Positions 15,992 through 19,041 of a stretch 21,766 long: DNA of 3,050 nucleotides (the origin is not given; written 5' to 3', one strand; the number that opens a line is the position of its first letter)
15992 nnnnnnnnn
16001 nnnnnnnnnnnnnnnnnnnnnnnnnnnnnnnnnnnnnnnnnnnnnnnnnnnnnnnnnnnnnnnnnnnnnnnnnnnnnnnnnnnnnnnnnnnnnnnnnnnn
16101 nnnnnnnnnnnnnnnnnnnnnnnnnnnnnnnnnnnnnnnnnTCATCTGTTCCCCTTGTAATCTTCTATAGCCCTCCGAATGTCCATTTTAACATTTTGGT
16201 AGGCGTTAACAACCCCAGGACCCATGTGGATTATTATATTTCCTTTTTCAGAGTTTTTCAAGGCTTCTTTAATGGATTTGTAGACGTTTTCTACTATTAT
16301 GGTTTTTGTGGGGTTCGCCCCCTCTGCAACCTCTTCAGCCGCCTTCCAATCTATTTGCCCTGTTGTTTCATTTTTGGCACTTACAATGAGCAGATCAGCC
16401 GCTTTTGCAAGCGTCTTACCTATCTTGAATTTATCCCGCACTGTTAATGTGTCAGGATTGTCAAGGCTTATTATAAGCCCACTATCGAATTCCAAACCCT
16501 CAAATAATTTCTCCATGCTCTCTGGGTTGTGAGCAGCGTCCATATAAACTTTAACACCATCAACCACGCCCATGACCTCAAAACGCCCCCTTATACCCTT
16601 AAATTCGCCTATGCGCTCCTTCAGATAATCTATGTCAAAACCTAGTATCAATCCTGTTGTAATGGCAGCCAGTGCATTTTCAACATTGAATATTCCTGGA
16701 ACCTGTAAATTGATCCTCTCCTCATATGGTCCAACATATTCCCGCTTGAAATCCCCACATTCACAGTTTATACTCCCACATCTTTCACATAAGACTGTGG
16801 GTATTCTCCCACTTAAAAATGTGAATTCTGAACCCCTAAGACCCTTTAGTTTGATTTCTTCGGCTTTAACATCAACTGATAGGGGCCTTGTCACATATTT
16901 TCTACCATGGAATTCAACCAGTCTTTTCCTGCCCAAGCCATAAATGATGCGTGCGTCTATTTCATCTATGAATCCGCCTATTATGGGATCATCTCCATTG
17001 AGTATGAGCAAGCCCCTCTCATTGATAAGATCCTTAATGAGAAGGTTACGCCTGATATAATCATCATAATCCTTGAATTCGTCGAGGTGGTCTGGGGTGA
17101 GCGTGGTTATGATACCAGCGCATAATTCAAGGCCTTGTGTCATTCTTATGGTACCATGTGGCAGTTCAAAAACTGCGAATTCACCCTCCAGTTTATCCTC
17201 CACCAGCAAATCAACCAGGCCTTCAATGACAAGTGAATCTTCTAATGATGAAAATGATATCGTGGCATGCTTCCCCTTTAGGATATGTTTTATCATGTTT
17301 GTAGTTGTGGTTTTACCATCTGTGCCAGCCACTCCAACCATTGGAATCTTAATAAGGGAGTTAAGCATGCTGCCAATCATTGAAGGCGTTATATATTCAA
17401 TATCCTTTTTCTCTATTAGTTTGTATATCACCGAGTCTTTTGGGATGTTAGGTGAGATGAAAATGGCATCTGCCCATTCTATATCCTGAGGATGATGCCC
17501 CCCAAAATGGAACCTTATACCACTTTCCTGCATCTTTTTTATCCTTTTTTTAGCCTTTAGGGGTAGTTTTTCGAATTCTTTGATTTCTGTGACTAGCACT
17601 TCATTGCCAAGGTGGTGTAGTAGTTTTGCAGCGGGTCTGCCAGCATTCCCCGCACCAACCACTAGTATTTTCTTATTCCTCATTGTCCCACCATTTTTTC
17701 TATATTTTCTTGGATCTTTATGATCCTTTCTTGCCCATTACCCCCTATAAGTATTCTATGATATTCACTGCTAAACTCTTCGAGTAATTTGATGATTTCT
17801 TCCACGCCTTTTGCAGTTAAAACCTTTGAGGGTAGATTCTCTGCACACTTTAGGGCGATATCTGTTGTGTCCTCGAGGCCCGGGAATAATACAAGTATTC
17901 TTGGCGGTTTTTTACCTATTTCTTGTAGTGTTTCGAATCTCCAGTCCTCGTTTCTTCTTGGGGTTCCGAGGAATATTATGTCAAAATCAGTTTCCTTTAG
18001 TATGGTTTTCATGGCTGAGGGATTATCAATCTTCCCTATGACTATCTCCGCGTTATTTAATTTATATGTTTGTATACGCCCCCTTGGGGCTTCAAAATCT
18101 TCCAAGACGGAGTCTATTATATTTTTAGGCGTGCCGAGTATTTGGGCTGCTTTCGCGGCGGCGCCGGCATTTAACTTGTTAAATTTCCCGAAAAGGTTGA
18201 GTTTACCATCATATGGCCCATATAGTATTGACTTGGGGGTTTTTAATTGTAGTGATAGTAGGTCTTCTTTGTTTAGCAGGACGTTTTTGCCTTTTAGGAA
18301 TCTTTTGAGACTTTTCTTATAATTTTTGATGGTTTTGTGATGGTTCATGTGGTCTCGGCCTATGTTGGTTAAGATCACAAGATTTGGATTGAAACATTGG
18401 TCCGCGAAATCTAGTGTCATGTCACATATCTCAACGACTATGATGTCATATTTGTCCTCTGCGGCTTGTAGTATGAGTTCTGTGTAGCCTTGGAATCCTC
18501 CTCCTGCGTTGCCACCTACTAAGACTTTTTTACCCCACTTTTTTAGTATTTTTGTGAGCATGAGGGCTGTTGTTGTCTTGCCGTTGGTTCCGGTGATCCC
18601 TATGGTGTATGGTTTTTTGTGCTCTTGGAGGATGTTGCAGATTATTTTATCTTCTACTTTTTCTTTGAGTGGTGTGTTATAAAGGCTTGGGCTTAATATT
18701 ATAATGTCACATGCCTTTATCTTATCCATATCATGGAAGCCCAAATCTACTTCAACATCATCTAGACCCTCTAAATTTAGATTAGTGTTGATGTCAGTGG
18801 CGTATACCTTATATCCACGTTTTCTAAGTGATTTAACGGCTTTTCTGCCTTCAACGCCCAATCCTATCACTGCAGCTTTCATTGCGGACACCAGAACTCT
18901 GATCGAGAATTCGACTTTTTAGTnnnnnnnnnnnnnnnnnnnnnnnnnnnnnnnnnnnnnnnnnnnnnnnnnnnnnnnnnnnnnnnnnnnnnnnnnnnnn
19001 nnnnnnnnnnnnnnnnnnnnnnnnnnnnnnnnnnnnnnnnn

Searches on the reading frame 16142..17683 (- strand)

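Call 75: search_protein_families(library=pfam, proteins=[window:16142-17683:-], max_evalue=0.0001)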
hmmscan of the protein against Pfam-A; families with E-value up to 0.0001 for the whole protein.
window:16142-17683:- (513 aa): 2 families
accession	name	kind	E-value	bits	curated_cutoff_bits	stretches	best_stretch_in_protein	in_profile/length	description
PF08245.18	Mur_ligase_M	-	6.8e-23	82.1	24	1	118-244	1-137/200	Mur ligase middle domain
PF02875.26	Mur_ligase_C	-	4.7e-12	47.3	28.4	1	366-489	1-126/127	Mur ligase, glutamate ligase domain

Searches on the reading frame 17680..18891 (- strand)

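Call 75: search_protein_families(library=pfam, proteins=[window:17680-18891:-], max_evalue=0.0001)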
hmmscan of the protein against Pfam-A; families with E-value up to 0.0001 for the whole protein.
window:17680-18891:- (403 aa): 2 families
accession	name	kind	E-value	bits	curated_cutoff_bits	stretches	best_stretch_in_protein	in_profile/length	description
PF08245.18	Mur_ligase_M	-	7.5e-20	72.2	24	1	99-206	1-121/200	Mur ligase middle domain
PF21799.2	MurD-like_N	-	1.2e-05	25.9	27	1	5-70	2-69/88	Mur ligase MurD-like, N-terminal domain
